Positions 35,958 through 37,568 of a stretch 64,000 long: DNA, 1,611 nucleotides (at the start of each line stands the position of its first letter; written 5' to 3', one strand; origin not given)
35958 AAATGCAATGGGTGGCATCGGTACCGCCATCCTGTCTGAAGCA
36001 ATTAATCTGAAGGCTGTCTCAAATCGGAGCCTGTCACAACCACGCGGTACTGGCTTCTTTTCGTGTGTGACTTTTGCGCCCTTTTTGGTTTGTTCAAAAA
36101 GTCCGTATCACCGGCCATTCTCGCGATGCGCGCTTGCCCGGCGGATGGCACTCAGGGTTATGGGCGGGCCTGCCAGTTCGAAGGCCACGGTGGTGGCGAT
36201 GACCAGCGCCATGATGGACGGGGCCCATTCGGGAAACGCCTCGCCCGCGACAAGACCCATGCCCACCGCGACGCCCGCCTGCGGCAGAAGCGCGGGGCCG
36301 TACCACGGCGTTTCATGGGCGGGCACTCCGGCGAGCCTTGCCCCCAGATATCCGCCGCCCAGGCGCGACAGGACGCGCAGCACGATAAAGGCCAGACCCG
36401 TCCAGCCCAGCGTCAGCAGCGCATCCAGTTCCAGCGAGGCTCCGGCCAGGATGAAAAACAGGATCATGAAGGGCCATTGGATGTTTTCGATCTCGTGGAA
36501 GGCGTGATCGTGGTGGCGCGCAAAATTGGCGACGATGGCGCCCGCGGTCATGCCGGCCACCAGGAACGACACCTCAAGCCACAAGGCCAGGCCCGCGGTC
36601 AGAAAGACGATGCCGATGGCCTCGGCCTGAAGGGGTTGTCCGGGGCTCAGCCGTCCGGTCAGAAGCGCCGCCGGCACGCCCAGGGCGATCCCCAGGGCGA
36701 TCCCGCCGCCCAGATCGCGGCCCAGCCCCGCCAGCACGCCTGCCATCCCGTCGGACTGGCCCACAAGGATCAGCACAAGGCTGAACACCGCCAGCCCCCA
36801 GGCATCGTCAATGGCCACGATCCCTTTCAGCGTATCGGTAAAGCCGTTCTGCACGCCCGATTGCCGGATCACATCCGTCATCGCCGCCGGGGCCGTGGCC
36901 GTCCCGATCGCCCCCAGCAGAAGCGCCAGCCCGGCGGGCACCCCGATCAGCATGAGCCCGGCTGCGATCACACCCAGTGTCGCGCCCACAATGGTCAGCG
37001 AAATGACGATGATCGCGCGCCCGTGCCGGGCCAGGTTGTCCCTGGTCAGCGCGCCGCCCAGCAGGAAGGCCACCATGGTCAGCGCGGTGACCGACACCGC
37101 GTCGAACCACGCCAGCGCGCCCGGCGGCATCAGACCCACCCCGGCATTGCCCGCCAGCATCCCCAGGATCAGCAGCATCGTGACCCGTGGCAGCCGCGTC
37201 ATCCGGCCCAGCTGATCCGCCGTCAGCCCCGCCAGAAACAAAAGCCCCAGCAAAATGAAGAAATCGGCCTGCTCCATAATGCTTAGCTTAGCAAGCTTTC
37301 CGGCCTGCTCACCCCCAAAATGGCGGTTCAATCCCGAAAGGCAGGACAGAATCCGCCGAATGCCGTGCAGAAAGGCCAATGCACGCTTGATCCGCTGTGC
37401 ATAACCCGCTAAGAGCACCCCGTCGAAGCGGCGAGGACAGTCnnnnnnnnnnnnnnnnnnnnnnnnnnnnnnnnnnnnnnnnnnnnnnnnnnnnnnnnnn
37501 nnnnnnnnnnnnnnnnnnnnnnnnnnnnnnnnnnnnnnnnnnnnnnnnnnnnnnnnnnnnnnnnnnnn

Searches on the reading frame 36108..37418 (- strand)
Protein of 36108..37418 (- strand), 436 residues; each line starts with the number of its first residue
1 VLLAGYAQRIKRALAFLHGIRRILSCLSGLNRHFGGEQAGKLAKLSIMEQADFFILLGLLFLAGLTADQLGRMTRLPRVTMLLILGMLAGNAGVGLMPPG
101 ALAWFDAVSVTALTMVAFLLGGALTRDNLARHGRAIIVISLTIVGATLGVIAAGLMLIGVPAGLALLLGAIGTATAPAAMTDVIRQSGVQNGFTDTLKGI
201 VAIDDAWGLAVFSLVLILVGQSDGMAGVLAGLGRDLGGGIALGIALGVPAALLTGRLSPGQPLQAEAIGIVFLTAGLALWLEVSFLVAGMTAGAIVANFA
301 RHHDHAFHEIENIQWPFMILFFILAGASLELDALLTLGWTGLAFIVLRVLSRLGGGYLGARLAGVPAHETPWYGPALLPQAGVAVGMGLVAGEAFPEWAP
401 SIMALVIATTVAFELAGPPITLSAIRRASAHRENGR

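Call 20: search_protein_families(library=pfam, proteins=[window:36108-37418:-], max_evalue=0.0001)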
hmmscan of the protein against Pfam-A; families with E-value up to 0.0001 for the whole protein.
window:36108-37418:- (436 aa): 1 family
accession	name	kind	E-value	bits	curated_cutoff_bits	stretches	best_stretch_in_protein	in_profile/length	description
PF00999.27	Na_H_Exchanger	-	3.8e-27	95.6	26.2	1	60-423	4-370/375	Sodium/hydrogen exchanger, transmembrane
